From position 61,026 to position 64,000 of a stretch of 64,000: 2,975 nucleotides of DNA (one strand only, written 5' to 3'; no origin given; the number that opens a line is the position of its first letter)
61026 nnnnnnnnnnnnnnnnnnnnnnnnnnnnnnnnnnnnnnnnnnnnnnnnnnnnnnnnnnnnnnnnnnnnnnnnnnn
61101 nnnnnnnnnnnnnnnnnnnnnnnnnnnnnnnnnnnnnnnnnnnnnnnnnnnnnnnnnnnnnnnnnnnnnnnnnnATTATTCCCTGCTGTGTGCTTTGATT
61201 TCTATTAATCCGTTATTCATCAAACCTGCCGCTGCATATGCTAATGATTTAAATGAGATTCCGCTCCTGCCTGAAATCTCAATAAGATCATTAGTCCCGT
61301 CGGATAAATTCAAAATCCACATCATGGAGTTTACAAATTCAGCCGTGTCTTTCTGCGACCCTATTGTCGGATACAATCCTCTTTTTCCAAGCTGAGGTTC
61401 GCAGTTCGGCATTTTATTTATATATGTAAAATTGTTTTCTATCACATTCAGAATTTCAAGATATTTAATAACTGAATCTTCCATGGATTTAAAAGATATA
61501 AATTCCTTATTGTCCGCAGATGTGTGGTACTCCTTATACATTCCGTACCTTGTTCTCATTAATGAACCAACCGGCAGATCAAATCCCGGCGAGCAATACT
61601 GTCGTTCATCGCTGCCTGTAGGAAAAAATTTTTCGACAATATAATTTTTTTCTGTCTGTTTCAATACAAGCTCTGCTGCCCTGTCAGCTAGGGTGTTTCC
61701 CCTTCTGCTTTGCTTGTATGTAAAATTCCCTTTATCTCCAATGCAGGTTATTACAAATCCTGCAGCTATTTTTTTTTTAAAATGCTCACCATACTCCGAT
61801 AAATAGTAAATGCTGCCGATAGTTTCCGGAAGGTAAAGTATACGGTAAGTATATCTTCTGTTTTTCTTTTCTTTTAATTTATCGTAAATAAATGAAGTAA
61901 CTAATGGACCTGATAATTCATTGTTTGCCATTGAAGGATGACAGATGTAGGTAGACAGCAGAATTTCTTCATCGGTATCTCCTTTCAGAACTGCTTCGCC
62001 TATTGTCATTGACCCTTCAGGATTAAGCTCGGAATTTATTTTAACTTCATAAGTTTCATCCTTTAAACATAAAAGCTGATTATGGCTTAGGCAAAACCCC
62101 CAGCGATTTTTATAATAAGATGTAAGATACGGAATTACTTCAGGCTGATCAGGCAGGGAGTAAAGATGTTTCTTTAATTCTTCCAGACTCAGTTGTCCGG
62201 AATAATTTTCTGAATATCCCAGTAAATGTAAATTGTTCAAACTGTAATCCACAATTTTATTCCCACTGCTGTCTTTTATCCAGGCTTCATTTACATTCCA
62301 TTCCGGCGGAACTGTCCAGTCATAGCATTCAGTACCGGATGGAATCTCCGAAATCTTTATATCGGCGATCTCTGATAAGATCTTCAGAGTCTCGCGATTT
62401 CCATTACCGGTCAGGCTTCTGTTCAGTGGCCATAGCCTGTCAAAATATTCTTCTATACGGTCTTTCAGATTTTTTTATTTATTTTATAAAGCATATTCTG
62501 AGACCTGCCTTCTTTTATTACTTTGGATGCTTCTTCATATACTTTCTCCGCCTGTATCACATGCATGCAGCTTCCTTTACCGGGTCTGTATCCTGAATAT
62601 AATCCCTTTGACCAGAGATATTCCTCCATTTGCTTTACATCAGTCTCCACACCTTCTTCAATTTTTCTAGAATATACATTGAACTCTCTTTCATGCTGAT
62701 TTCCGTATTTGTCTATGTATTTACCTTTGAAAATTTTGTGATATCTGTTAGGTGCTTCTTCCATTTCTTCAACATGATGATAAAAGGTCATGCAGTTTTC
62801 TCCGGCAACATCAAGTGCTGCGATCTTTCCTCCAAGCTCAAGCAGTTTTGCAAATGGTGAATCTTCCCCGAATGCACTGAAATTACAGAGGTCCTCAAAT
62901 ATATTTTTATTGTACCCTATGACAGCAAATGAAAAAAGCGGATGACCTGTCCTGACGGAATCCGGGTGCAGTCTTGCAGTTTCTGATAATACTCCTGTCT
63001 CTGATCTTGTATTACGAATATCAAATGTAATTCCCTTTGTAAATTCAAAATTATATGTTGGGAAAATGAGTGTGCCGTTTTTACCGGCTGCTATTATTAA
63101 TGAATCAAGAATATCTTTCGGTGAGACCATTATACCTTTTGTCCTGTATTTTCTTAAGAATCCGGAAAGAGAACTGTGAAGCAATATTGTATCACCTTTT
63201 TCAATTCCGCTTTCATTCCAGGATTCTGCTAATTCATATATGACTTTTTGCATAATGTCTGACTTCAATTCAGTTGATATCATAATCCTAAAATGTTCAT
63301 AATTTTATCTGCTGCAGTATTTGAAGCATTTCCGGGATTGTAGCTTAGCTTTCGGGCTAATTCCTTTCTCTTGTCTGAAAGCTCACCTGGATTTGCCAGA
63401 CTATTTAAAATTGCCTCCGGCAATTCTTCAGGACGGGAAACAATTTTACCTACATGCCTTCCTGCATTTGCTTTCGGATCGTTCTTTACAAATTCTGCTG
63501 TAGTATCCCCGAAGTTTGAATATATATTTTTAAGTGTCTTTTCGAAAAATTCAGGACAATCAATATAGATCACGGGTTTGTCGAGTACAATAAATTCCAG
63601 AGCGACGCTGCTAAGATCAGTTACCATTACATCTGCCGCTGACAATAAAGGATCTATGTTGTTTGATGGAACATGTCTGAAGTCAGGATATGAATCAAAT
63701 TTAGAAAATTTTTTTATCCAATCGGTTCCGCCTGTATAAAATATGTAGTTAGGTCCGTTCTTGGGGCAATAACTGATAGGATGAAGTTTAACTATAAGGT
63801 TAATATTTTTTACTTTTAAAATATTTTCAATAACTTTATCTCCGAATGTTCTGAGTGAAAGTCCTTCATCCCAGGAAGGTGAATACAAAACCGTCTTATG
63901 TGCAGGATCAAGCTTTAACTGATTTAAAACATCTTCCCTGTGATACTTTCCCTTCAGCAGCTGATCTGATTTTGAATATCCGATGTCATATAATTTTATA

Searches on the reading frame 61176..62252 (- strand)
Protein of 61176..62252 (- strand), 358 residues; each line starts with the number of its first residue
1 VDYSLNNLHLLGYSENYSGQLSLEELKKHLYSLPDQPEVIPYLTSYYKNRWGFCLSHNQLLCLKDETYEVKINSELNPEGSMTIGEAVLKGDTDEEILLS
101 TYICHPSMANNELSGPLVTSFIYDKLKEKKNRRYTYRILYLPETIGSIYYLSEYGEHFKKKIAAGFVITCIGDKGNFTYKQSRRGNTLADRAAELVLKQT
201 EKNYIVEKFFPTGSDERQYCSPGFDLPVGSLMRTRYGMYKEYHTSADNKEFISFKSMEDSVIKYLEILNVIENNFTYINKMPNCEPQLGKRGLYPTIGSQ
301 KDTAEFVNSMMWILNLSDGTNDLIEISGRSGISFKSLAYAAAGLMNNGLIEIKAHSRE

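Call 6: search_protein_families(library=pfam, proteins=[window:61176-62252:-], max_evalue=0.001)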
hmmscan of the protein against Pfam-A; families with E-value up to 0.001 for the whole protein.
window:61176-62252:- (358 aa): 3 families
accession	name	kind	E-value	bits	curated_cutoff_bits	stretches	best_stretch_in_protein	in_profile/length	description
PF16254.10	DUF4910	-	3.4e-81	272.1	26.6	1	78-274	52-247/247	Domain of unknown function (DUF4910)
PF09940.16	DUF2172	-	3e-28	98.4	27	1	2-75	19-92/92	Domain of unknown function (DUF2172)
PF16221.11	HTH_47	-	1.8e-26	91.9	27.1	1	276-351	2-77/78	winged helix-turn-helix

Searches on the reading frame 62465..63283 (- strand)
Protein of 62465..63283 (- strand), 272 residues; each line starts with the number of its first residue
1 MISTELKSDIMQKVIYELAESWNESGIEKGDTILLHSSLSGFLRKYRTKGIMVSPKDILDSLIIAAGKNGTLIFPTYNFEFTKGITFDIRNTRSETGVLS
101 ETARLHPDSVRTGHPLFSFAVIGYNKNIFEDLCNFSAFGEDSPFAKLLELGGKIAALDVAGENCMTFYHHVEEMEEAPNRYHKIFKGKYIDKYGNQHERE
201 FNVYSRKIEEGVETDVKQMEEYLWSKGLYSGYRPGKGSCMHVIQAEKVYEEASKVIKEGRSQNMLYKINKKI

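Call 6: search_protein_families(library=pfam, proteins=[window:62465-63283:-], max_evalue=0.001)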
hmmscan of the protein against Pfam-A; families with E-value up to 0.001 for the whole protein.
window:62465-63283:- (272 aa): 1 family
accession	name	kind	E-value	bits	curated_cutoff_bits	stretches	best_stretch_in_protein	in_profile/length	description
PF02522.19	Antibiotic_NAT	-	2.4e-28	99.7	25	1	34-255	1-230/232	Aminoglycoside 3-N-acetyltransferase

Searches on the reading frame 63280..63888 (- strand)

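Call 6: search_protein_families(library=pfam, proteins=[window:63280-63888:-], max_evalue=0.001)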
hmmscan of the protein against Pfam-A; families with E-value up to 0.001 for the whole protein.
window:63280-63888:- (202 aa): 1 family
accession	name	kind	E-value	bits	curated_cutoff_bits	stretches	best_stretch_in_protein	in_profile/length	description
PF04464.20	Glyphos_transf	-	1.1e-09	38.1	22.1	1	27-126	227-309/367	CDP-Glycerol:Poly(glycerophosphate) glycerophosphotransferase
